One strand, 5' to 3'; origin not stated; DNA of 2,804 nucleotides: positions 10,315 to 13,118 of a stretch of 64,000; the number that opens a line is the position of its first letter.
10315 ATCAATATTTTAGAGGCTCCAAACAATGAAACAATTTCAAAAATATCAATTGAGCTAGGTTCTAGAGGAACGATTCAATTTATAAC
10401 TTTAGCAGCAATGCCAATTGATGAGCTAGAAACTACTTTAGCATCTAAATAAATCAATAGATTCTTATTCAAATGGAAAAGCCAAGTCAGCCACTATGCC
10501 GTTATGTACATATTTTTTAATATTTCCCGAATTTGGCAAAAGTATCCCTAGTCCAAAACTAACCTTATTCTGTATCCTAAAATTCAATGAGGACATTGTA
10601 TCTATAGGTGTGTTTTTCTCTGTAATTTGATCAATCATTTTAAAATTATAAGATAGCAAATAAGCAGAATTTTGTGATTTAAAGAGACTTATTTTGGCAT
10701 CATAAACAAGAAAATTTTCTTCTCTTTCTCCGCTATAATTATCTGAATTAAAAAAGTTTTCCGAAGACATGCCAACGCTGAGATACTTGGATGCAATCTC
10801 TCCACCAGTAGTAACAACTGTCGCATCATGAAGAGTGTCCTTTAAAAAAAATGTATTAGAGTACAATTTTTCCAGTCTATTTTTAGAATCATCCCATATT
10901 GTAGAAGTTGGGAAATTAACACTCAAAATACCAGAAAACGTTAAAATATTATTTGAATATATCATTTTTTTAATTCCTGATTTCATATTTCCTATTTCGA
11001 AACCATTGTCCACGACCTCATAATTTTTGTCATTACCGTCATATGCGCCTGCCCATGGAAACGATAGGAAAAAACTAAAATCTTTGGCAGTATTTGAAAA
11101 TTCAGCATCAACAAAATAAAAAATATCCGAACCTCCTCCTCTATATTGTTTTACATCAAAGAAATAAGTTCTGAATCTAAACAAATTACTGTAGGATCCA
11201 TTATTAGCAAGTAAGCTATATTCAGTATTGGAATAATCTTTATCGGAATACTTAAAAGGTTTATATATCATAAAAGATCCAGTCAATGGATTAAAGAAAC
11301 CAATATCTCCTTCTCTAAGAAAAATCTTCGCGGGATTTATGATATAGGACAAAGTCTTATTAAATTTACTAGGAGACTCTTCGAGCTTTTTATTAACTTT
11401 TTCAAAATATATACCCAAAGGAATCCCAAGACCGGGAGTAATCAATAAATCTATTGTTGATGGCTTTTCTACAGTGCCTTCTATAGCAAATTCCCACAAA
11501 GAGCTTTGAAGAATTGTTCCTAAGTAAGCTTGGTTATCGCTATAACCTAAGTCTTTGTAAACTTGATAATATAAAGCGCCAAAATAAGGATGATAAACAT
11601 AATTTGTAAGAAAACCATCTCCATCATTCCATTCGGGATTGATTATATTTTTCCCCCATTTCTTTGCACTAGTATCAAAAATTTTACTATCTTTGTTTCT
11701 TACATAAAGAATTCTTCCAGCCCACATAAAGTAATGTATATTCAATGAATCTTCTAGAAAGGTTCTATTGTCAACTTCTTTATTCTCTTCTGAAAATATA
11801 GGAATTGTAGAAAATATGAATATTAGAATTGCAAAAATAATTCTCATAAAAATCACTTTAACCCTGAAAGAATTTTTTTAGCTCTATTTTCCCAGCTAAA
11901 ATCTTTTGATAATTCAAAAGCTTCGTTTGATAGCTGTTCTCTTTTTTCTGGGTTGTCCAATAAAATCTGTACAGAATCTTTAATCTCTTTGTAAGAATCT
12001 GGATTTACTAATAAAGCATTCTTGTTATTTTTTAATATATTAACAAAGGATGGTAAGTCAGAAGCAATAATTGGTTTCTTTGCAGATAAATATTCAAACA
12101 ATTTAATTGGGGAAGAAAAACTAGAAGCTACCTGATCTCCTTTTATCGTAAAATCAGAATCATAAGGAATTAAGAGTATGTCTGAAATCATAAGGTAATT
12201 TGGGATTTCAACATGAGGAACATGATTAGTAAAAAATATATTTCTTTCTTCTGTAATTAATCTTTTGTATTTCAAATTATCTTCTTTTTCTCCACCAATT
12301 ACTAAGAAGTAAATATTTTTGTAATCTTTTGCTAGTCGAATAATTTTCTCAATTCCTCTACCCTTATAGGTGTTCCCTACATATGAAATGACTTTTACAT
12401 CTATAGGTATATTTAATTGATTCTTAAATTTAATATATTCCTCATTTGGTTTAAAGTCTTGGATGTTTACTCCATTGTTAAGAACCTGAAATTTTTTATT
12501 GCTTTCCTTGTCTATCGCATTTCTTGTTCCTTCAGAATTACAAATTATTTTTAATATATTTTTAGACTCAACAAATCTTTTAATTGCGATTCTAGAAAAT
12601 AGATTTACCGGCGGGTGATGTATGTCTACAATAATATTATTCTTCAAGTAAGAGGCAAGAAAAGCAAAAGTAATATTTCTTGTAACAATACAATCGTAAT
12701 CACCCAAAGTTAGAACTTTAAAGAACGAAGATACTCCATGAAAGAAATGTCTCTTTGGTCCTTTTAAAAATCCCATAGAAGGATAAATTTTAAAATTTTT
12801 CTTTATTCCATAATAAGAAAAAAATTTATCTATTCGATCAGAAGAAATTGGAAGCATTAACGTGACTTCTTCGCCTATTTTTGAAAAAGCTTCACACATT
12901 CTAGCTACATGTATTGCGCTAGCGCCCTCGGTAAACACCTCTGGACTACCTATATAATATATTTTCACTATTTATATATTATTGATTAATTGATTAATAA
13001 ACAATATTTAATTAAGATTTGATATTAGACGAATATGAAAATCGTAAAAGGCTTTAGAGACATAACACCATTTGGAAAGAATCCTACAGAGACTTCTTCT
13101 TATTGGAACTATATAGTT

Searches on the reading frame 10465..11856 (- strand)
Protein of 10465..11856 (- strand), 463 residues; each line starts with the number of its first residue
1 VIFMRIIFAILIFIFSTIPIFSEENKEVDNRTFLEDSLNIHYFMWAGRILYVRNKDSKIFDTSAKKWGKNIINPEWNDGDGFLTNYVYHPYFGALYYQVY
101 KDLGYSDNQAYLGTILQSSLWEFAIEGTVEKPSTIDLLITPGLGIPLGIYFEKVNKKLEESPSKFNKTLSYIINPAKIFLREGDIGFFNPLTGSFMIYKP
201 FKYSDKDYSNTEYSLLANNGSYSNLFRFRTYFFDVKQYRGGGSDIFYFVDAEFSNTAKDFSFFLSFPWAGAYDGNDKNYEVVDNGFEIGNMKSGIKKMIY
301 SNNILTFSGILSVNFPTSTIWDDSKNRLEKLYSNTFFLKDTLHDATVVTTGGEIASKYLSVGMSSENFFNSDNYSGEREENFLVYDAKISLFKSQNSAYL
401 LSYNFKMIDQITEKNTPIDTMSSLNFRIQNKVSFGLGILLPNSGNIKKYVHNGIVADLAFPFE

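Call 68: search_protein_families(library=pfam, proteins=[window:10465-11856:-], max_evalue=0.01)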
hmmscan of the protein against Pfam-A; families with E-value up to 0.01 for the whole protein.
window:10465-11856:- (463 aa): 1 family
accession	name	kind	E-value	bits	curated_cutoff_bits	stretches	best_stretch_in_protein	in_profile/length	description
PF13084.11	DUF3943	-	4.2e-22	78.5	27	1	78-175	5-107/108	Domain of unknown function (DUF3943)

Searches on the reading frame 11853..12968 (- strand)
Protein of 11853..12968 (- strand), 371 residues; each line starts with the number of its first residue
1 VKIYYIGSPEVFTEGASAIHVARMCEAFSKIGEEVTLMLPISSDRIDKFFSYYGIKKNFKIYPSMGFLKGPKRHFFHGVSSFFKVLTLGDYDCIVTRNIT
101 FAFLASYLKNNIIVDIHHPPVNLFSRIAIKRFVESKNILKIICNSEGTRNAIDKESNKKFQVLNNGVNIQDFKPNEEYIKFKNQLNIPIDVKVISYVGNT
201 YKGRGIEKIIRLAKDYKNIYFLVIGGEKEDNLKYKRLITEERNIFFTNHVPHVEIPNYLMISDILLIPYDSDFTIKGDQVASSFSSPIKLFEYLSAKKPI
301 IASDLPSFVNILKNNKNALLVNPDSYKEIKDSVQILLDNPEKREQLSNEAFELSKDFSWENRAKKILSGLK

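Call 68: search_protein_families(library=pfam, proteins=[window:11853-12968:-], max_evalue=0.01)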
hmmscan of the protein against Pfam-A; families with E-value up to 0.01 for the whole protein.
window:11853-12968:- (371 aa): 3 families
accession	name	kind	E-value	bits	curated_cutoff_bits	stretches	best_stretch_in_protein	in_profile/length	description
PF00534.26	Glycos_transf_1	-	2.8e-22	79.5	26.4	1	180-351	4-170/172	Glycosyl transferases group 1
PF13692.12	Glyco_trans_1_4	-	1.1e-13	52.1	27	1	193-339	3-142/142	Glycosyl transferases group 1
PF13524.12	Glyco_trans_1_2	-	2.4e-10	40.9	25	1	209-367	5-143/144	Glycosyl transferase-like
